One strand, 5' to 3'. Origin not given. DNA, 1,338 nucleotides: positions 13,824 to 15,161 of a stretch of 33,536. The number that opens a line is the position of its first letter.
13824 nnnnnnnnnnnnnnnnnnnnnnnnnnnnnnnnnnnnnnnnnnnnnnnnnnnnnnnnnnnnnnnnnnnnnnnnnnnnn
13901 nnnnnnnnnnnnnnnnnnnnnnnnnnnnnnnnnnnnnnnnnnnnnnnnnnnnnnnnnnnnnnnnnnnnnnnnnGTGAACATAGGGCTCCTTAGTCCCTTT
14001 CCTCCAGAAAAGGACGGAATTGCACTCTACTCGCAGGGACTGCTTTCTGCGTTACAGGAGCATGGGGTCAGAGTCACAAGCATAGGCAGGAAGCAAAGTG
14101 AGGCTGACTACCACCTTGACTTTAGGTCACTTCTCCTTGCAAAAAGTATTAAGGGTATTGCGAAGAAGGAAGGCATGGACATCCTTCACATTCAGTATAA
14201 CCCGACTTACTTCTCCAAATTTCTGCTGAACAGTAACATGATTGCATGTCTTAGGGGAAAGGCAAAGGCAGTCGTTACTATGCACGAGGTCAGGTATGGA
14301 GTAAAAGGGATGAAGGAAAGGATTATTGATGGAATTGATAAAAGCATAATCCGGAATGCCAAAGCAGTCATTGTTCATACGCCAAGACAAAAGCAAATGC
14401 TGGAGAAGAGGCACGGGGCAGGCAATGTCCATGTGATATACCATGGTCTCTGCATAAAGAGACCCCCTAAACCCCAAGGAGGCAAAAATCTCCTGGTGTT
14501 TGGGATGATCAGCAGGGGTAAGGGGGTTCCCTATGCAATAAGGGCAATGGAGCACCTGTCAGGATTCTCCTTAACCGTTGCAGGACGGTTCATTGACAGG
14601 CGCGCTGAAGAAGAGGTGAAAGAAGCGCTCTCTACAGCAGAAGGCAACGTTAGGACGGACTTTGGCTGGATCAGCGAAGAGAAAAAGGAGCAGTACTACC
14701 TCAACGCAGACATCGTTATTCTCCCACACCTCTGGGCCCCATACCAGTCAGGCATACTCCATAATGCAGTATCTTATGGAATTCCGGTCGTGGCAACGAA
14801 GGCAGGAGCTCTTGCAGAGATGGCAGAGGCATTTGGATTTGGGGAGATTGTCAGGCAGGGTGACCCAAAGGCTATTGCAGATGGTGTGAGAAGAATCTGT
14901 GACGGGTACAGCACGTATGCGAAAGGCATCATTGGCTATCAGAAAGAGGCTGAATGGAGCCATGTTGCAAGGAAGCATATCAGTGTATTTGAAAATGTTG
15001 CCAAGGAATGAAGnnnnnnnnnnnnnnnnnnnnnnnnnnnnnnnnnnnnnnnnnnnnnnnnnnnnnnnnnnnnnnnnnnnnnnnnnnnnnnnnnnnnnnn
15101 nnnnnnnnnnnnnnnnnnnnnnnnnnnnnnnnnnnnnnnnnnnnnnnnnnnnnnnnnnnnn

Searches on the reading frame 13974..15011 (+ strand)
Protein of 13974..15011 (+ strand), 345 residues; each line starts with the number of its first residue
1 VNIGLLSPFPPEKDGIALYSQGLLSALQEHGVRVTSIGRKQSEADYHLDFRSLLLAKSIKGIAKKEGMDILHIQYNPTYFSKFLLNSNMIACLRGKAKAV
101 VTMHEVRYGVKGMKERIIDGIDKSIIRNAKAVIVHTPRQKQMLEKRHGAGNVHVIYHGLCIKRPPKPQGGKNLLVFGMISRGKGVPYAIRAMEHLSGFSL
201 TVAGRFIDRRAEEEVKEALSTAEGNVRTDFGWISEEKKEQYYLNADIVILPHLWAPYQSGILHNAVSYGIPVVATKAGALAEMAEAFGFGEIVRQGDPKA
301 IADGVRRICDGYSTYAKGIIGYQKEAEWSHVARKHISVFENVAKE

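Call 7: search_protein_families(library=pfam, proteins=[window:13974-15011:+], max_evalue=0.001)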
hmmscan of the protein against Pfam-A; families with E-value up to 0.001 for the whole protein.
window:13974-15011:+ (345 aa): 4 families
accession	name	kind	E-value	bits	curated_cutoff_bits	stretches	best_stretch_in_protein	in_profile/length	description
PF00534.26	Glycos_transf_1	-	9.5e-15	55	26.4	1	164-312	9-159/172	Glycosyl transferases group 1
PF13692.12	Glyco_trans_1_4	-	2e-14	54.5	27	1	171-309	2-140/142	Glycosyl transferases group 1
PF13439.12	Glyco_transf_4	-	4.3e-13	50.1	28.5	1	15-159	3-166/170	Glycosyltransferase Family 4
PF13579.12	Glyco_trans_4_4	-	9.8e-08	32.9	29.7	1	26-156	13-156/158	Glycosyl transferase 4-like domain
